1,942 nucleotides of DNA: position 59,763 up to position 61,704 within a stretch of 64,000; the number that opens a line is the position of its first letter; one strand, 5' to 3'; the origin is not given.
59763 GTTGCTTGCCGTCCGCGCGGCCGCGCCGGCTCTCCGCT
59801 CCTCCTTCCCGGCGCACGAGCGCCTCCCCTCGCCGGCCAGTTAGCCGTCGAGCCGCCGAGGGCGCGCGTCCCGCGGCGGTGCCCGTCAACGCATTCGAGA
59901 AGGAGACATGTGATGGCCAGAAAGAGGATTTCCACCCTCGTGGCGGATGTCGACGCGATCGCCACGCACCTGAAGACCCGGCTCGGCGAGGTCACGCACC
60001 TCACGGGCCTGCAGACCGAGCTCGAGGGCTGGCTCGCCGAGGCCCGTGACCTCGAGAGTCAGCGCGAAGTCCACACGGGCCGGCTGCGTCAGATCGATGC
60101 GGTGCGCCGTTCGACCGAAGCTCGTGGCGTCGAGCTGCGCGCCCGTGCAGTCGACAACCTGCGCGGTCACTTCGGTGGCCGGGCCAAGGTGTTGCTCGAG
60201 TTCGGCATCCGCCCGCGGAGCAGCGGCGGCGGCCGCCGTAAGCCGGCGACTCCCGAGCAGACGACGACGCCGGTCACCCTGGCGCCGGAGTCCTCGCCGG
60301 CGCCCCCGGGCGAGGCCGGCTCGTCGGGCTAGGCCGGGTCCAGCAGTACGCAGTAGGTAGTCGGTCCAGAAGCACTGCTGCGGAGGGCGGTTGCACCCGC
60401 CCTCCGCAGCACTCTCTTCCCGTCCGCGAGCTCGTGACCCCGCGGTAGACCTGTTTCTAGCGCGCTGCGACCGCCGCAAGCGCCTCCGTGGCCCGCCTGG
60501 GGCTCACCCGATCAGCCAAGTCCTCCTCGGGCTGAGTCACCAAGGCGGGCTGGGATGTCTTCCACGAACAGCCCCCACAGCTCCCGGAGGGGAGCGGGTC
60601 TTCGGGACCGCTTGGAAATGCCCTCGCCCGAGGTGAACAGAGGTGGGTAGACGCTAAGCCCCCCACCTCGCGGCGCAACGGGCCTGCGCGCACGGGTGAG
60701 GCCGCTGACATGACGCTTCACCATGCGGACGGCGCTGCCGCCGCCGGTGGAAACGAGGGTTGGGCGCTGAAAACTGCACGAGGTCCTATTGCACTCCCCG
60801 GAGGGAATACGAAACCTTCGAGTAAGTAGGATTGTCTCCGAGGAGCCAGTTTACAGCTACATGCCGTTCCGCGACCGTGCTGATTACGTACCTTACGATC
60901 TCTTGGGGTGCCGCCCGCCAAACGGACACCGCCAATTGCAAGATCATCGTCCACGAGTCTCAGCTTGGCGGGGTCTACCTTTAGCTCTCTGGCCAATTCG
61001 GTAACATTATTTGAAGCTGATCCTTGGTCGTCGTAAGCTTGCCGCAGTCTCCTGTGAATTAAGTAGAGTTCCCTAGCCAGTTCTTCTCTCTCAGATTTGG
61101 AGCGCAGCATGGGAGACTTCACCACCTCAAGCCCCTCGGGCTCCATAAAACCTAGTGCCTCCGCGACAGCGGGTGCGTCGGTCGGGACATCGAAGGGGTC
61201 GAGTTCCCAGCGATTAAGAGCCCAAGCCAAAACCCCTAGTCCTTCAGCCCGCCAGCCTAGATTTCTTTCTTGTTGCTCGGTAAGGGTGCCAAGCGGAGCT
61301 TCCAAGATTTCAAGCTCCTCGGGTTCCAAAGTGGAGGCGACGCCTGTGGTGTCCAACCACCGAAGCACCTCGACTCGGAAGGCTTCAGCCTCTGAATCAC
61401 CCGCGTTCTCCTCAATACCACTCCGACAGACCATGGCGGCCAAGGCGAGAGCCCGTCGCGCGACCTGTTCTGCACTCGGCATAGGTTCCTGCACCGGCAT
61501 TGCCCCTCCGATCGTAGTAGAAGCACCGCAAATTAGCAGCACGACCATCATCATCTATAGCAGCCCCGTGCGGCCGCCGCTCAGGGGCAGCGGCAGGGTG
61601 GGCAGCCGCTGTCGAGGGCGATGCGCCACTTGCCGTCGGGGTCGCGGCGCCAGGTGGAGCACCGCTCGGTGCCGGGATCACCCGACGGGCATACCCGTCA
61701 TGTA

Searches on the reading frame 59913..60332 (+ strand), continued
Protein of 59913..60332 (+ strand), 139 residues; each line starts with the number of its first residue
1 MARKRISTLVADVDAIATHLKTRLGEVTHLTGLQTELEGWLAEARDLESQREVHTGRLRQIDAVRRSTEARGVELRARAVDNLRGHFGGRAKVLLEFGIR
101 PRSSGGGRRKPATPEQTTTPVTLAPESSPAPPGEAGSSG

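Call 105: search_protein_representatives(alignment_id=A2)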
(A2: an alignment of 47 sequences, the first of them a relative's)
Query: 47 sequences, 132 profile positions. Proteins with E-value up to 0.001 (for the whole library): 1418; up to 1e-10: 838; up to 1e-30: 11. The best 150 are listed.
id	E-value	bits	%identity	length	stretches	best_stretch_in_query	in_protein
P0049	1.2e-49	184.3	-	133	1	1-132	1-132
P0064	3.2e-37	144.1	-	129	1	1-126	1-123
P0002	2.3e-36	141.3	-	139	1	1-126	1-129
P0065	1.2e-35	139.0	-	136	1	1-131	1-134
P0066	1.4e-34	135.5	-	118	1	1-115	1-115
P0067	5.3e-33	130.4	-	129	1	1-121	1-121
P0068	8.6e-33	129.8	-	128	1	1-128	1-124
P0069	3.3e-32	127.9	-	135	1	1-128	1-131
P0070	1.2e-31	126.1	-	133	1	1-128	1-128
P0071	1.4e-31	125.8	-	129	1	1-117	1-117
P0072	3.0e-31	124.8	-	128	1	10-124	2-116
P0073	2.7e-30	121.7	-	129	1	1-122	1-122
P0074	6.9e-30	120.4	-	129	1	1-123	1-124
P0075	7.6e-30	120.2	-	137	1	1-127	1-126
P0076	1.1e-29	119.7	-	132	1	3-128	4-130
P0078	1.2e-29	119.6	-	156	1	1-127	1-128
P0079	1.5e-29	119.3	-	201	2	3-111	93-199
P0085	6.8e-29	117.1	-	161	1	4-124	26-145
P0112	2.2e-25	105.8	-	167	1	3-126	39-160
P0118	4.3e-25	104.8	-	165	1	4-122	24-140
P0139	1.0e-23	100.4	-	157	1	1-116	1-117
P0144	1.9e-23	99.5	-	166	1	3-105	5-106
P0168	2.0e-22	96.2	-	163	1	1-119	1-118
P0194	1.2e-21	93.7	-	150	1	1-125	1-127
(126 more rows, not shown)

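Call 106: search_protein_families(library=pfam, proteins=[P0079, P0085, P0112, P0118, P0144, P0168, P0078, P0139, P0194, P0064], max_evalue=0.01)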
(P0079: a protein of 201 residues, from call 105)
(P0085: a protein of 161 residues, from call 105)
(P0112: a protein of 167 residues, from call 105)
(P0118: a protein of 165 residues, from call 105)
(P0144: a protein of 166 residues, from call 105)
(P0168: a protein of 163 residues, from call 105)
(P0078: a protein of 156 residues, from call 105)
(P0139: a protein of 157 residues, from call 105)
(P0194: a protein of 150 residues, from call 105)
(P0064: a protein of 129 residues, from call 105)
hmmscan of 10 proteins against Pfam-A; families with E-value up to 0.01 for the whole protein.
P0079 (201 aa): 0 families

P0085 (161 aa): 1 family
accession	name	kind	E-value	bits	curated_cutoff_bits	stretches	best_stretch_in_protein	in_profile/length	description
PF21689.3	TorS_sensor_domain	-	0.0018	18.3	27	1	37-94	62-116/275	Sensor protein TorS, sensor domain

P0112 (167 aa): 0 families

P0118 (165 aa): 0 families

P0144 (166 aa): 0 families

P0168 (163 aa): 1 family
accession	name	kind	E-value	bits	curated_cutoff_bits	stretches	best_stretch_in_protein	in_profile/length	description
PF17675.6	APG6_N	-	0.0037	18.1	45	0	34-79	45-90/132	Apg6 coiled-coil region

P0078 (156 aa): 0 families

P0139 (157 aa): 0 families

P0194 (150 aa): 0 families

P0064 (129 aa): 0 families

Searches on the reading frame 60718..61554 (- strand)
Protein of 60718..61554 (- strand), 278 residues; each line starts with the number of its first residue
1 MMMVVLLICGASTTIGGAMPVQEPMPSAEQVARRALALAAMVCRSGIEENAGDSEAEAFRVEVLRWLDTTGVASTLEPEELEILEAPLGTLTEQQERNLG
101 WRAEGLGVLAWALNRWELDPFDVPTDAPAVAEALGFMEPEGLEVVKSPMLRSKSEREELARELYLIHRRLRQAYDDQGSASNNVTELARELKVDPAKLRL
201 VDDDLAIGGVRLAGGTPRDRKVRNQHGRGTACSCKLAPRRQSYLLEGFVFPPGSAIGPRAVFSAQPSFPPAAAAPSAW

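Call 7: search_protein_families(library=pfam, proteins=[window:60718-61554:-], max_evalue=0.1)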
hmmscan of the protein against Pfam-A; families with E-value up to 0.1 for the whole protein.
window:60718-61554:- (278 aa): 1 family
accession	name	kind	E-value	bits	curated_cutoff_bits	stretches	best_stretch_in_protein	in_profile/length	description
PF14094.11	DUF4272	-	6.8e-15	55.2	27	1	25-183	31-181/208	Domain of unknown function (DUF4272)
